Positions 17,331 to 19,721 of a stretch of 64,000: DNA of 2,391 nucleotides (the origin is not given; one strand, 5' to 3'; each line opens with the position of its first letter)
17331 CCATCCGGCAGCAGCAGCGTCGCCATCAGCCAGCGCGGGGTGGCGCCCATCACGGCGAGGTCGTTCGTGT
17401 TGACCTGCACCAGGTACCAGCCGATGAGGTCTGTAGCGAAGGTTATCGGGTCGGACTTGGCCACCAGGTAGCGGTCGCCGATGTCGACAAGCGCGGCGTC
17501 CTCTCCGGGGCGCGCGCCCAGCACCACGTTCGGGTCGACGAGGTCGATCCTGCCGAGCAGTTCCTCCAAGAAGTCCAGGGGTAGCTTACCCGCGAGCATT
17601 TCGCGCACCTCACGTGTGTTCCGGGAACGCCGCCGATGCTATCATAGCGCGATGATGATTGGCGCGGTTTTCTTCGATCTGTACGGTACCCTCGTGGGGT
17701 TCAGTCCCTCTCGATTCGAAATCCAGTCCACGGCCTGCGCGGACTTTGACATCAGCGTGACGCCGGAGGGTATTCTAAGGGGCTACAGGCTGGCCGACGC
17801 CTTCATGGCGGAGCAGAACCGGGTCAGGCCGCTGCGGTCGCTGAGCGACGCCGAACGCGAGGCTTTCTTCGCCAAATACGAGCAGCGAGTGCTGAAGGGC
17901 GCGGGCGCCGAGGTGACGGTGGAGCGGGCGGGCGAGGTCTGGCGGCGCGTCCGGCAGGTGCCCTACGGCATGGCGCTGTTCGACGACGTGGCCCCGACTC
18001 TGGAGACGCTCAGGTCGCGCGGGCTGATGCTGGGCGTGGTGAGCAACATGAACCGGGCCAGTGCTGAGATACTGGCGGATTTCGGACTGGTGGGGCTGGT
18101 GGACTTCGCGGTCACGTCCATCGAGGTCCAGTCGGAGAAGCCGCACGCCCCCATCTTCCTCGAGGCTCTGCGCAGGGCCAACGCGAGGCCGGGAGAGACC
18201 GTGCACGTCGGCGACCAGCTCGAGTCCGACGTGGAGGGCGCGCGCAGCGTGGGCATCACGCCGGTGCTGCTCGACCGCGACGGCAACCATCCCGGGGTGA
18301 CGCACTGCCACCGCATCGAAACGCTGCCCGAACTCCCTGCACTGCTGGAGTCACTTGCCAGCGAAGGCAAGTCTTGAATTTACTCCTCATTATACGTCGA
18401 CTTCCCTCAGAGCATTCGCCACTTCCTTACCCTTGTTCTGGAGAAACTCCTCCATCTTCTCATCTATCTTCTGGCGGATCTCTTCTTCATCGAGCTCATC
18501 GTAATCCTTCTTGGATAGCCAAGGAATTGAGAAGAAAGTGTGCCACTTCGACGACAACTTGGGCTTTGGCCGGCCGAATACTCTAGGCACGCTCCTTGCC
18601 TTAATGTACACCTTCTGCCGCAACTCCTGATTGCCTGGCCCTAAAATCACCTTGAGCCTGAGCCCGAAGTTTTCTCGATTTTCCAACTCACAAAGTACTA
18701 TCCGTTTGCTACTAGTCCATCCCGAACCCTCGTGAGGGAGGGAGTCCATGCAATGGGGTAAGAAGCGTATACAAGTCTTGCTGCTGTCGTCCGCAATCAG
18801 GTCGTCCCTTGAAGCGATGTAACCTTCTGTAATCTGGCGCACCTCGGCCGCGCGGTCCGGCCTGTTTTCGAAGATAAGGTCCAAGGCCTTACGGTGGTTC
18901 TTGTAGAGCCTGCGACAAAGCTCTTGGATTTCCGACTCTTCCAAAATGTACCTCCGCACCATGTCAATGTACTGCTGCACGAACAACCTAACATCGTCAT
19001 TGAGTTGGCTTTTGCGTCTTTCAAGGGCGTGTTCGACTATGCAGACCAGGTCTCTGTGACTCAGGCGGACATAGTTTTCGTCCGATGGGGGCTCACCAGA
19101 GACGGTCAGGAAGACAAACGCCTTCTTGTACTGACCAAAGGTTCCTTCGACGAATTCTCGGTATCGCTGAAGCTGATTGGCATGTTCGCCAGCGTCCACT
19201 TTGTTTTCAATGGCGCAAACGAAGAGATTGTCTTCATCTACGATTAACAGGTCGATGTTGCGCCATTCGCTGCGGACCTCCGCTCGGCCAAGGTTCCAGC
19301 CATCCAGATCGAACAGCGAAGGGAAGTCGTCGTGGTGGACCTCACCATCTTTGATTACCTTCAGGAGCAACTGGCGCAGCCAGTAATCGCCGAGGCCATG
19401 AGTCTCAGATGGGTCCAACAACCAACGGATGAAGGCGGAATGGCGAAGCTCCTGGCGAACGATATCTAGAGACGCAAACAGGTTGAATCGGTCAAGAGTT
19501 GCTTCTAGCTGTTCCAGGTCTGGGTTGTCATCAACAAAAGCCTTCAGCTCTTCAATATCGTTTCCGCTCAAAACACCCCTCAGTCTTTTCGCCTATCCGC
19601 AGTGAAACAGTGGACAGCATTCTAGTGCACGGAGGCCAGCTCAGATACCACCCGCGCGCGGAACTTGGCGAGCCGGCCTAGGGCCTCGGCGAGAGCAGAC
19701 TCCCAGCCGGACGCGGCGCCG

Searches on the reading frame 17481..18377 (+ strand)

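Call 77: search_protein_families(library=pfam, proteins=[window:17481-18377:+], max_evalue=0.001)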
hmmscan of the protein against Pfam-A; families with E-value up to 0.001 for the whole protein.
window:17481-18377:+ (298 aa): 3 families
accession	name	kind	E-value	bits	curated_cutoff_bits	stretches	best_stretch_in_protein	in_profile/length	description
PF00702.32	Hydrolase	-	4.4e-24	86.4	26.4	1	61-258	2-191/191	haloacid dehalogenase-like hydrolase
PF13419.12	HAD_2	-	6e-18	66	23.8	1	149-260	61-174/178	Haloacid dehalogenase-like hydrolase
PF13242.12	Hydrolase_like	-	4e-10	39.9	22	1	220-266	4-50/75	HAD-hyrolase-like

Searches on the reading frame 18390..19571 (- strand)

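Call 77: search_protein_families(library=pfam, proteins=[window:18390-19571:-], max_evalue=0.001)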
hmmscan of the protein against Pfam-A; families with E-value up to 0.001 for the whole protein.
window:18390-19571:- (393 aa): 1 family
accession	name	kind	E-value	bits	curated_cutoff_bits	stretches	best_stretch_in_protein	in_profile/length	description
PF14281.12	PDDEXK_4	-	6.7e-30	104.8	22.3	1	29-223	1-181/183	PD-(D/E)XK nuclease superfamily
